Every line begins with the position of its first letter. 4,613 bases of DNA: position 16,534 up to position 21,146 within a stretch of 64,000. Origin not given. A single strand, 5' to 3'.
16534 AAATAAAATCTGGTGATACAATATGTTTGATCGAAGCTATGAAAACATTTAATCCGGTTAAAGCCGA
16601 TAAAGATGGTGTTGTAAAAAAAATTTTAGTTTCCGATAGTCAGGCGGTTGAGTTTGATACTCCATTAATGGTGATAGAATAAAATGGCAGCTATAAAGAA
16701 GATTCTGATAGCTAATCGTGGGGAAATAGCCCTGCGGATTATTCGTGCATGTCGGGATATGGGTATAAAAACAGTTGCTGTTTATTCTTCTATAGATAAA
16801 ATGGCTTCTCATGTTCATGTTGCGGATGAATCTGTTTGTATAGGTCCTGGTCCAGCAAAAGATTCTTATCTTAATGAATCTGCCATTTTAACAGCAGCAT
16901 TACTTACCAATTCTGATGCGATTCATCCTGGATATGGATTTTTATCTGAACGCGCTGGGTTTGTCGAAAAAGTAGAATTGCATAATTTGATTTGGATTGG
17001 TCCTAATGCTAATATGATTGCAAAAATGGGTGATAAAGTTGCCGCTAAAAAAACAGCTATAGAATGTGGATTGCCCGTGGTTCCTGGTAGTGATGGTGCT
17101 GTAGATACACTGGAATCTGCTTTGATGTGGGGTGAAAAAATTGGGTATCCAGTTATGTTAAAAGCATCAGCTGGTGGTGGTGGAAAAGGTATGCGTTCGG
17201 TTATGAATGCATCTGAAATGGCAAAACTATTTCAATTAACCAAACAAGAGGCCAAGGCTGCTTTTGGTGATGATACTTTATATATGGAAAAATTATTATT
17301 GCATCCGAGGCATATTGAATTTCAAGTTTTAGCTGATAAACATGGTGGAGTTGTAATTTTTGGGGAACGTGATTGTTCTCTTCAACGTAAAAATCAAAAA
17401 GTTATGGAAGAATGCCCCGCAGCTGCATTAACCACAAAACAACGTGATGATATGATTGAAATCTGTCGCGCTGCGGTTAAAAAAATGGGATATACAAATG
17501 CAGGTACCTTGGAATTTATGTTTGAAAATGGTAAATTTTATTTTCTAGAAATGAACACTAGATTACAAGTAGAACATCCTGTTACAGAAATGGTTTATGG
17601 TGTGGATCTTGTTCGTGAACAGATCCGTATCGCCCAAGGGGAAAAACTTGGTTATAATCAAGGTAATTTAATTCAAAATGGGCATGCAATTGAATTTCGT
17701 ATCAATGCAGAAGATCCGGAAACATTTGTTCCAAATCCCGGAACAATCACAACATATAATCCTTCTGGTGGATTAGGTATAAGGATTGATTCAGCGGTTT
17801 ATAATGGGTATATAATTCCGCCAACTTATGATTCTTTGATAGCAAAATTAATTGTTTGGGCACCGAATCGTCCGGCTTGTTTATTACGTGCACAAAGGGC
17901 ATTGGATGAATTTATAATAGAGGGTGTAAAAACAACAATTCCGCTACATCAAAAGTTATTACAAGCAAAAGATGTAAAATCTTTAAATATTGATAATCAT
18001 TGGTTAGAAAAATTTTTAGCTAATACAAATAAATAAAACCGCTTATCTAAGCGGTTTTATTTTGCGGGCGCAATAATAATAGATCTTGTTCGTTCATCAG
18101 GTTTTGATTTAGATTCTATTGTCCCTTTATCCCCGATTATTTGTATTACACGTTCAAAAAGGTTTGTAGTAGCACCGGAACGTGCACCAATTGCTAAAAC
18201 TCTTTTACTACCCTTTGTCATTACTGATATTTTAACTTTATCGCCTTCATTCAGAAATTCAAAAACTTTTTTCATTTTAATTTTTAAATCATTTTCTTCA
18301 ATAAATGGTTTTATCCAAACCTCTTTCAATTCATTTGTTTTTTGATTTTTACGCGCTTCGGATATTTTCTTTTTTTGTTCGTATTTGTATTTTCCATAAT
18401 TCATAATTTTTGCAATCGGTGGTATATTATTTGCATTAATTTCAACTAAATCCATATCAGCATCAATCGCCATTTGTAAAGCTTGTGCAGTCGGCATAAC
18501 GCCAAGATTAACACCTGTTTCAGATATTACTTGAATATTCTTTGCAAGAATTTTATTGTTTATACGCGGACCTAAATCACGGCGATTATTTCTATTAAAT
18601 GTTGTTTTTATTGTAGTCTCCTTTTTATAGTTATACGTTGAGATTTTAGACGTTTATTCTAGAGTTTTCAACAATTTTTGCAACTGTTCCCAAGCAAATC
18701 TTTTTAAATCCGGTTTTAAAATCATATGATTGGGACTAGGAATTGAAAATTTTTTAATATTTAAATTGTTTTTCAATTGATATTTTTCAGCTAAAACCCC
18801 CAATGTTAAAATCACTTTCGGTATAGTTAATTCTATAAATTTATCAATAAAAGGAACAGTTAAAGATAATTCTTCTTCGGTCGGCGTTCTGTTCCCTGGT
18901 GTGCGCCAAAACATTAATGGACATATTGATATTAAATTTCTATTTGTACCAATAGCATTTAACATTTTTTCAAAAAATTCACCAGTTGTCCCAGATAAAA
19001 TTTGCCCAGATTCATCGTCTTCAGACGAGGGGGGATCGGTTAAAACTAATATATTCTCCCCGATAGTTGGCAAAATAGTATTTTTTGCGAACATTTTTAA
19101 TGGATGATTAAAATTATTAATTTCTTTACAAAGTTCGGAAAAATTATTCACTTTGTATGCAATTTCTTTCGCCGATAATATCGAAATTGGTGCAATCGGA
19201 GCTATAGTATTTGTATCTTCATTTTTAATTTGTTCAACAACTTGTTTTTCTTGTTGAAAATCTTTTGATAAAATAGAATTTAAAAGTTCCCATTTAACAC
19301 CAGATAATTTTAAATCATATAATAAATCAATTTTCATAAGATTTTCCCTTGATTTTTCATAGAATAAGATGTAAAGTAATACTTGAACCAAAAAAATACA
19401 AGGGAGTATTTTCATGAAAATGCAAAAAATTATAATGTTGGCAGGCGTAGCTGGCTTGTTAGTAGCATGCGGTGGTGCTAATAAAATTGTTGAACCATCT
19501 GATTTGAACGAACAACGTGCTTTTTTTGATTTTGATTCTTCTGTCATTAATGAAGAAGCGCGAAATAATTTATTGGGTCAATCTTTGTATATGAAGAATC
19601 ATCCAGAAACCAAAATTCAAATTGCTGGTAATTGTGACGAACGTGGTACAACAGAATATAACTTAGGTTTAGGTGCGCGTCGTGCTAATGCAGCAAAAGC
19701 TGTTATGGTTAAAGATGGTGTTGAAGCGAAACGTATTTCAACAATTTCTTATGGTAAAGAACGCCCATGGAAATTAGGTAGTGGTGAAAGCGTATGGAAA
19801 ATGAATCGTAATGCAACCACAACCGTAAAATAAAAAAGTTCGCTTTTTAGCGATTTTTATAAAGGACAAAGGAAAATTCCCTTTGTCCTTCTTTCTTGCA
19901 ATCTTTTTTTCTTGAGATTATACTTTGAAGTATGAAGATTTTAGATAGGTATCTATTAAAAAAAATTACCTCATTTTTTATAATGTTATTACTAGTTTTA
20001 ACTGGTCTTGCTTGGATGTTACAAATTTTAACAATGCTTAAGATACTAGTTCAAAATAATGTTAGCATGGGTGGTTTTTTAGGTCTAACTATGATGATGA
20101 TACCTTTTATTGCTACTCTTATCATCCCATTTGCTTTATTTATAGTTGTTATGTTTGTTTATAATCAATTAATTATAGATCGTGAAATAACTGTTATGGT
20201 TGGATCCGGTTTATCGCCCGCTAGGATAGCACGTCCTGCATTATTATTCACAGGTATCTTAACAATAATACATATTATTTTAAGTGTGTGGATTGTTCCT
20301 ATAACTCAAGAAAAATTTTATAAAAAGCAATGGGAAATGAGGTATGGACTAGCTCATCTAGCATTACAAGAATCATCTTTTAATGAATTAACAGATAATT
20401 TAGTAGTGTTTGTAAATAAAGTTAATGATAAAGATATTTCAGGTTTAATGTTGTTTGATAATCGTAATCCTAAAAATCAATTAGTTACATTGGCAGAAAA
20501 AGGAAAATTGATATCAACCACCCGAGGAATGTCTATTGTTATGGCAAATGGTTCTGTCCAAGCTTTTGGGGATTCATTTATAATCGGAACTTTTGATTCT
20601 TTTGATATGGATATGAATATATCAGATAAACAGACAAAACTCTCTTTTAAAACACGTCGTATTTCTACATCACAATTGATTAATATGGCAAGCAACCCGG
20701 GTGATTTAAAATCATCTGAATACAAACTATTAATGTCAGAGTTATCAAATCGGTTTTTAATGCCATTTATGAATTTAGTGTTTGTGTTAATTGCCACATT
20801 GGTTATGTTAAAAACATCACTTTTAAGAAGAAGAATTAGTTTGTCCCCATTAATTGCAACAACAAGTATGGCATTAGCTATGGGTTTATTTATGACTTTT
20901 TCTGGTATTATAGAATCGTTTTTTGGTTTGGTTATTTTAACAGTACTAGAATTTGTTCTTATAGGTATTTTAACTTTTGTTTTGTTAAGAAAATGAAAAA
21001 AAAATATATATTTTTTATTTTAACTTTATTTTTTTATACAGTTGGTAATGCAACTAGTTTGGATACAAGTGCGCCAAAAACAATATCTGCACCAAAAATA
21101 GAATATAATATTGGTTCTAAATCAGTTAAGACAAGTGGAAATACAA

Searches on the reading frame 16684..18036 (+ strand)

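Call 26: search_protein_families(library=ncbifam, proteins=[window:16684-18036:+], max_evalue=0.00001)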
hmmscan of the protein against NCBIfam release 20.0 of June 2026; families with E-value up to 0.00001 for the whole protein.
window:16684-18036:+ (450 aa): 19 families
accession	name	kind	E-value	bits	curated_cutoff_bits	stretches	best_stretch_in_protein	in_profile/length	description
NF006367.0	PRK08591.1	subfamily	1.7e-206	686.3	597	1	4-447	2-447/451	acetyl-CoA carboxylase biotin carboxylase subunit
TIGR00514.1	accC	equivalog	1.1e-196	654.1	626.5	1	4-446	2-446/449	acetyl-CoA carboxylase biotin carboxylase subunit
NF006406.0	PRK08654.1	equivalog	1.5e-182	607.6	739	1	4-443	2-442/499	acetyl-CoA carboxylase biotin carboxylase subunit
NF004085.0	PRK05586.1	equivalog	4.4e-179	596.1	723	1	4-446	2-446/448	acetyl-CoA carboxylase biotin carboxylase subunit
NF009471.0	PRK12833.1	equivalog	4.9e-173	575.9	686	1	3-448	4-451/467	acetyl-CoA carboxylase biotin carboxylase subunit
NF009554.0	PRK12999.1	equivalog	5.2e-168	561.1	965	1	2-443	3-454/1147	pyruvate carboxylase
NF006286.0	PRK08462.1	equivalog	5.3e-168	559.5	740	1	2-443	2-443/445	acetyl-CoA carboxylase biotin carboxylase subunit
NF005525.0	PRK07178.1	equivalog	1.6e-167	557.9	768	1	4-444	2-442/471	acetyl-CoA carboxylase biotin carboxylase subunit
TIGR01235.1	pyruv_carbox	equivalog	4.5e-153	511.3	1114.45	1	6-432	1-439/1143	pyruvate carboxylase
NF006287.0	PRK08463.1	equivalog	7e-150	500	775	1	4-445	2-445/479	acetyl-CoA carboxylase subunit A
TIGR02712.1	urea_carbox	equivalog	4.6e-143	478.4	1303.85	1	5-447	2-445/1201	urea carboxylase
TIGR01369.1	CPSaseII_lrg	equivalog_domain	9.9e-13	46.6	1027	1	100-225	110-229/1052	carbamoyl-phosphate synthase (glutamine-hydrolyzing) large subunit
NF002378.0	PRK01372.1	subfamily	2.6e-10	39.5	243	1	117-292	100-269/305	D-alanine--D-alanine ligase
NF003671.0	PRK05294.1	equivalog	1.7e-09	35.9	599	1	100-226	111-231/1058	carbamoyl-phosphate synthase large subunit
TIGR01205.1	D_ala_D_alaTIGR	subfamily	4e-09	35.9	245.65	1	98-292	87-285/318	D-alanine--D-alanine ligase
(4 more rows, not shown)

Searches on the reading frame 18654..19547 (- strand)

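Call 26: search_protein_families(library=ncbifam, proteins=[window:18654-19547:-], max_evalue=0.00001)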
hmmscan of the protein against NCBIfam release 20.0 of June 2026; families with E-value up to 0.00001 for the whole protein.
window:18654-19547:- (297 aa): 2 families
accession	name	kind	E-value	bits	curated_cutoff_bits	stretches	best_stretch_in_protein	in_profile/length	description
TIGR00758.1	UDG_fam4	subfamily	4.3e-21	75.4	125.3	1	165-266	23-124/173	uracil-DNA glycosylase, family 4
NF040953.1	Arch_udg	equivalog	4e-16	59.1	250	1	164-260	32-129/184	type-4 uracil-DNA glycosylase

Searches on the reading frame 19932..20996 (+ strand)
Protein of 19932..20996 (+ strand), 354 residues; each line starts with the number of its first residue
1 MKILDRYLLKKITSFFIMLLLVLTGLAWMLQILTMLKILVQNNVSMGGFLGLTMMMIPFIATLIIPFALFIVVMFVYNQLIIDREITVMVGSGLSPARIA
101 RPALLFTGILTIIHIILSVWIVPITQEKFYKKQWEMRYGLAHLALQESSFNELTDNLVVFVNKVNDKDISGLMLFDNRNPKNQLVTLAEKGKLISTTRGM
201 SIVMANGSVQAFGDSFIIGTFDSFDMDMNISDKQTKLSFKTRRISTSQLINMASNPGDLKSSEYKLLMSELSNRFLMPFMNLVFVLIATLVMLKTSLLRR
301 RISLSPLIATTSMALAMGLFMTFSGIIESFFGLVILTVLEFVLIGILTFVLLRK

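Call 26: search_protein_families(library=ncbifam, proteins=[window:19932-20996:+], max_evalue=0.00001)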
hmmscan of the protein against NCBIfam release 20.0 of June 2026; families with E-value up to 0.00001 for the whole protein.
window:19932-20996:+ (354 aa): 2 families
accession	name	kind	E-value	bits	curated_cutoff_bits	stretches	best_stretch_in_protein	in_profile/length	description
TIGR04407.1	LptF_YjgP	equivalog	4.3e-49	167.1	230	1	3-339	1-336/347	LPS export ABC transporter permease LptF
TIGR04408.1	LptG_lptG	equivalog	5.3e-23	81.2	240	1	3-295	1-291/351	LPS export ABC transporter permease LptG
